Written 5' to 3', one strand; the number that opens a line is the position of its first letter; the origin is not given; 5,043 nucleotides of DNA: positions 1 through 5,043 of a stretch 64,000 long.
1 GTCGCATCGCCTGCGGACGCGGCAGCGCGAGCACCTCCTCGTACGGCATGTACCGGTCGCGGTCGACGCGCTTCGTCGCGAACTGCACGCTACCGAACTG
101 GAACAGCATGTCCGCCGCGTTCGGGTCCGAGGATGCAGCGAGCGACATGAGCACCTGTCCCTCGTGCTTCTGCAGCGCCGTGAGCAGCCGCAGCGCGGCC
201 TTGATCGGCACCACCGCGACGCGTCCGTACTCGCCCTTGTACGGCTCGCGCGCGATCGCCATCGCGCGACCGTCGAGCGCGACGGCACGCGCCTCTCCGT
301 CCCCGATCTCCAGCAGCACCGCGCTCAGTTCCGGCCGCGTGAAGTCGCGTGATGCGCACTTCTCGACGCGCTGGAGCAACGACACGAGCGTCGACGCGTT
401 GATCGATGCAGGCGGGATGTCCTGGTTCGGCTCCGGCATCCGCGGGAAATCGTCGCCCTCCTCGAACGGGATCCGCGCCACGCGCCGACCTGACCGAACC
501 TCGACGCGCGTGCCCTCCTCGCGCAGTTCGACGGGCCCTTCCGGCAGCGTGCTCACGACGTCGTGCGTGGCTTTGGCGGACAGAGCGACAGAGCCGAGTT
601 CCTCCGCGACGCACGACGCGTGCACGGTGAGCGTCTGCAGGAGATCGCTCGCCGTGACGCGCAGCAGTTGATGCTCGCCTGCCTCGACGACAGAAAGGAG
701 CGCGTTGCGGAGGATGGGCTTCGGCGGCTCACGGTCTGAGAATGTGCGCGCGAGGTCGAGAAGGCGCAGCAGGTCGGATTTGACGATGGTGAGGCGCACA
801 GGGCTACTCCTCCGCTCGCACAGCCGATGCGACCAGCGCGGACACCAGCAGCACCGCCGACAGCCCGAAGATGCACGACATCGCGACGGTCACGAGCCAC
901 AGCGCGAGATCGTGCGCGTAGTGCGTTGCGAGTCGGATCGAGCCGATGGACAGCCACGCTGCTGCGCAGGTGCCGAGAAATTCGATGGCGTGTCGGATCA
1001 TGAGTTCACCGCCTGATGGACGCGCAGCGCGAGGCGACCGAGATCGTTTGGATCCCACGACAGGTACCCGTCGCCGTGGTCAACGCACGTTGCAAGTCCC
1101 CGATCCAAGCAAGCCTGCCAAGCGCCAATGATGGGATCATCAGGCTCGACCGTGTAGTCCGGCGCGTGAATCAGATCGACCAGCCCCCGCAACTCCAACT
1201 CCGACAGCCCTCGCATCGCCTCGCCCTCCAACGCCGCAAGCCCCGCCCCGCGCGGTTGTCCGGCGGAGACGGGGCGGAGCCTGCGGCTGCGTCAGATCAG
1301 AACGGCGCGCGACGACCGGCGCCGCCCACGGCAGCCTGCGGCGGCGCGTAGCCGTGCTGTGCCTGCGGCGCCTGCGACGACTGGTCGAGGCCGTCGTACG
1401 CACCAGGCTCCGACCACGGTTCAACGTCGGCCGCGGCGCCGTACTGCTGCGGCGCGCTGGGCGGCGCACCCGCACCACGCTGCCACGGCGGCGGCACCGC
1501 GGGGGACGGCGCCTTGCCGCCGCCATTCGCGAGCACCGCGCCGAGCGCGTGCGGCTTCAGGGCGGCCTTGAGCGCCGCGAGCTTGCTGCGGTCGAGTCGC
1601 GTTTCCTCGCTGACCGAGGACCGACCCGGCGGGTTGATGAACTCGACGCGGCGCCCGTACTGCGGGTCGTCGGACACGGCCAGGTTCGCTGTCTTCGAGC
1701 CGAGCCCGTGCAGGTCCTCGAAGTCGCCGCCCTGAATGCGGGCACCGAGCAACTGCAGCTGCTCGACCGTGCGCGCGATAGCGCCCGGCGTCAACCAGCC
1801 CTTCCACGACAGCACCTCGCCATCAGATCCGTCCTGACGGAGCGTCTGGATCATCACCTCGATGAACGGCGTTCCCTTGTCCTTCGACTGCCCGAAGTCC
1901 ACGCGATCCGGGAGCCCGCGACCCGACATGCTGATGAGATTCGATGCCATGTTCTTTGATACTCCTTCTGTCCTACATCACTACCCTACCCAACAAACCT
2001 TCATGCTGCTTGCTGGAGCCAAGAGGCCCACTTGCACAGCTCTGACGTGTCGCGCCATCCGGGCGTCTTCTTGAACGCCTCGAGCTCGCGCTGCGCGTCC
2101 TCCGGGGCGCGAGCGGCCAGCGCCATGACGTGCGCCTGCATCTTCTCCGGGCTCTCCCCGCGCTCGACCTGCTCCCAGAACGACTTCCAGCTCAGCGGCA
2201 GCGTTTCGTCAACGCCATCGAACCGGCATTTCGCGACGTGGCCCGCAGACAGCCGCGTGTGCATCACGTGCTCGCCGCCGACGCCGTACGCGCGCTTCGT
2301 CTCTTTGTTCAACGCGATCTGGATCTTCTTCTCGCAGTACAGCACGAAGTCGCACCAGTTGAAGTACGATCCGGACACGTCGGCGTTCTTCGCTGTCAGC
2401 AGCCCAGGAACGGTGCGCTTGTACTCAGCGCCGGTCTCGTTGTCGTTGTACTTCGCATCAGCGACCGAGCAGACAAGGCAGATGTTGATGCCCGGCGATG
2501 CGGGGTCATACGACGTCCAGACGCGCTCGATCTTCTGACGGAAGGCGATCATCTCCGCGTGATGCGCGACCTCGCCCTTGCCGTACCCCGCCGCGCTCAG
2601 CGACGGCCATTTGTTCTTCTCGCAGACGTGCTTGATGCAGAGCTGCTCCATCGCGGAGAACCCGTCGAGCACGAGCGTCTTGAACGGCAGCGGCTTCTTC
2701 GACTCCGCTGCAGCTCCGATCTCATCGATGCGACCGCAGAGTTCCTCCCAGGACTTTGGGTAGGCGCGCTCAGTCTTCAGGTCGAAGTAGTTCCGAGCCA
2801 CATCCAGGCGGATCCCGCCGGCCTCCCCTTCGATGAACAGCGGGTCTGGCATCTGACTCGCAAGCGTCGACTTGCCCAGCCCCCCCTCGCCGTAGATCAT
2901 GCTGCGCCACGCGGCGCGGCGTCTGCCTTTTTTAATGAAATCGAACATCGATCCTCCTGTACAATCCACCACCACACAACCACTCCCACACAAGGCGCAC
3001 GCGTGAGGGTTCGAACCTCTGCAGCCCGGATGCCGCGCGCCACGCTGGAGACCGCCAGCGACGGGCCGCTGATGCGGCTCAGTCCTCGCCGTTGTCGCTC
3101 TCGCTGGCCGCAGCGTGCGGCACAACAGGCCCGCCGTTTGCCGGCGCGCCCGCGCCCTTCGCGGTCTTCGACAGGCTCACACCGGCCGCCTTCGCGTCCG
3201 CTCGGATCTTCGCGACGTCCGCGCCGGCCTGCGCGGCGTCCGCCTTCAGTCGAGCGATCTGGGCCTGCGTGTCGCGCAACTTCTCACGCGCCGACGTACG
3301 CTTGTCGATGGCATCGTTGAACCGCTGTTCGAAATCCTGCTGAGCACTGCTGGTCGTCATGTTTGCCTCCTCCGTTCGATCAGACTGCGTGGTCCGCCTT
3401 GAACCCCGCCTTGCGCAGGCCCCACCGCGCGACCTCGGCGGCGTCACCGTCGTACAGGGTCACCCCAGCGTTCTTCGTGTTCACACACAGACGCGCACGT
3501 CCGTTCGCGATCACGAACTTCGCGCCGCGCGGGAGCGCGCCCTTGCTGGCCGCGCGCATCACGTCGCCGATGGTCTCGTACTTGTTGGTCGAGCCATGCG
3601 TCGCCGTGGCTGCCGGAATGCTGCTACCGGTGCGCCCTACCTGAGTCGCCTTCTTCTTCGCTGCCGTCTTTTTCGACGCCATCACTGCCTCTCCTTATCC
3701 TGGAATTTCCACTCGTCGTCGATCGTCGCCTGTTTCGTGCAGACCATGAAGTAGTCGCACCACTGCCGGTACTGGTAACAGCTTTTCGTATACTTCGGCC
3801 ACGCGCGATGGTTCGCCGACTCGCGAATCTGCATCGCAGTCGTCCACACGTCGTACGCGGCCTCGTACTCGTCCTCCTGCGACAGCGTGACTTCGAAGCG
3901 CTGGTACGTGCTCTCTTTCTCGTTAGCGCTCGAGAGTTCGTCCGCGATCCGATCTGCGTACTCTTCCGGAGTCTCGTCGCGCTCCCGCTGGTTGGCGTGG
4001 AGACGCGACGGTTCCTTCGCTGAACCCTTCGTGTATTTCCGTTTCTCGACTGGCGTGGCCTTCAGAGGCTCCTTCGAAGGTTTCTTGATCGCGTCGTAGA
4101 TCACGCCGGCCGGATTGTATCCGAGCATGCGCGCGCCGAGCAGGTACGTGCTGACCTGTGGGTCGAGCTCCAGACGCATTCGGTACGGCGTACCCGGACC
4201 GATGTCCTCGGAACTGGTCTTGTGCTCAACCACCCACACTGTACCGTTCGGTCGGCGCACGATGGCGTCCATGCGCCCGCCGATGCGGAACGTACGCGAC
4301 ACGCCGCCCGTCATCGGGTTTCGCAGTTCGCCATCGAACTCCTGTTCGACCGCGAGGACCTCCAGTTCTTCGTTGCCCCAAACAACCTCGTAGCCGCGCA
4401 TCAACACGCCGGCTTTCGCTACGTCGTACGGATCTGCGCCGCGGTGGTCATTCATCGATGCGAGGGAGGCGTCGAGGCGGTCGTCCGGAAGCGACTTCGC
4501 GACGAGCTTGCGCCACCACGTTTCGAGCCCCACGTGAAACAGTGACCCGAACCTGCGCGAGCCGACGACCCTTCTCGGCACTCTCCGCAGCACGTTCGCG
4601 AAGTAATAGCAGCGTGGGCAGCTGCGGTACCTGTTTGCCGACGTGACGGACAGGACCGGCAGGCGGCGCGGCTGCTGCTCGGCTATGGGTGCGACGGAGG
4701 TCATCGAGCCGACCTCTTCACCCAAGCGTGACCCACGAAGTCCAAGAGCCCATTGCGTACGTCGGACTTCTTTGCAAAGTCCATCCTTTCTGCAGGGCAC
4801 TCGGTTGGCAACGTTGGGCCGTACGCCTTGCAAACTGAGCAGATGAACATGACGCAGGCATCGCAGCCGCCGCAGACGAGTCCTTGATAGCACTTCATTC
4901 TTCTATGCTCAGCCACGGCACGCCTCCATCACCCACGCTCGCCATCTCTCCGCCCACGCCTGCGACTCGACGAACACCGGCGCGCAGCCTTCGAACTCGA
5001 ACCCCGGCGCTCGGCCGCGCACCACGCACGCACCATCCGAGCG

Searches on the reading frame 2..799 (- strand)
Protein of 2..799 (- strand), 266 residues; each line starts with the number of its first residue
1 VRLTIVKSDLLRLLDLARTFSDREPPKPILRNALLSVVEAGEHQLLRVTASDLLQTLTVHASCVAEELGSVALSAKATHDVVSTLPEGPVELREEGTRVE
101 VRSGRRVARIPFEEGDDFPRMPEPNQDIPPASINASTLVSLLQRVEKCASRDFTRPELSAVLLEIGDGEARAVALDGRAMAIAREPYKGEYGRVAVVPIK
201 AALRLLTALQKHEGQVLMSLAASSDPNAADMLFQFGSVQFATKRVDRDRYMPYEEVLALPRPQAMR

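Call 42: search_protein_families(library=phrogs, max_evalue=0.001, proteins=[window:2-799:-])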
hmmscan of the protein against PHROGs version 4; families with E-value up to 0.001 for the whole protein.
window:2-799:- (266 aa): 1 family
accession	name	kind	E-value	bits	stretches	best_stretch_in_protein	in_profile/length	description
phrog_947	-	DNA, RNA and nucleotide metabolism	9.7e-29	101.4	1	1-257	3-246/368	DNA polymerase processivity factor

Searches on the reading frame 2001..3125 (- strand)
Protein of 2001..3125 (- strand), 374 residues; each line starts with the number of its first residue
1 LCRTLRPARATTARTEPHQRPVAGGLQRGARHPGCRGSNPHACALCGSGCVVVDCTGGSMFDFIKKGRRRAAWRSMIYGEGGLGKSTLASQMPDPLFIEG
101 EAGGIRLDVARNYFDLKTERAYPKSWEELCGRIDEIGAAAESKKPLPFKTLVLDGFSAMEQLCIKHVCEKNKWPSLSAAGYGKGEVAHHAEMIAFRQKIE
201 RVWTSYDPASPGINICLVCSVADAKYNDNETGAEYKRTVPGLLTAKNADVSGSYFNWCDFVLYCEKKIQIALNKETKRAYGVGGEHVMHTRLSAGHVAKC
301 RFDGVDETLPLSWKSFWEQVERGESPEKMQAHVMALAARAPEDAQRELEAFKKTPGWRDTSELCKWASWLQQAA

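Call 42: search_protein_families(library=phrogs, max_evalue=0.001, proteins=[window:2001-3125:-])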
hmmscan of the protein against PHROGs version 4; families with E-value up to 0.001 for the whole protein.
window:2001-3125:- (374 aa): 1 family
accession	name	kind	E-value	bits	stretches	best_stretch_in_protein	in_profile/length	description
phrog_124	-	DNA, RNA and nucleotide metabolism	1e-28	101.8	1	64-337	34-271/382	Sak4-like ssDNA annealing protein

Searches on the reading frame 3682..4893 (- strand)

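Call 9: search_protein_families(library=pfam, proteins=[window:3682-4893:-])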
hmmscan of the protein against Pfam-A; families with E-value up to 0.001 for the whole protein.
window:3682-4893:- (403 aa): 1 family
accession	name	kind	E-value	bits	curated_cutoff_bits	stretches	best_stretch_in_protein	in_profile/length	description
PF12705.13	PDDEXK_1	-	1.2e-21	78.2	22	1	81-385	2-246/247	PD-(D/E)XK nuclease superfamily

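Call 42: search_protein_families(library=phrogs, max_evalue=0.001, proteins=[window:3682-4893:-])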
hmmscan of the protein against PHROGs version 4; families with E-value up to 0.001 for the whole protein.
window:3682-4893:- (403 aa): 2 families
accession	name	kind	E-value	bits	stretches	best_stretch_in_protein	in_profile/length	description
phrog_1218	-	DNA, RNA and nucleotide metabolism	1.3e-34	121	1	77-387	6-331/364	exonuclease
phrog_69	-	DNA, RNA and nucleotide metabolism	8.3e-12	45.9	1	73-267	82-261/501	exonuclease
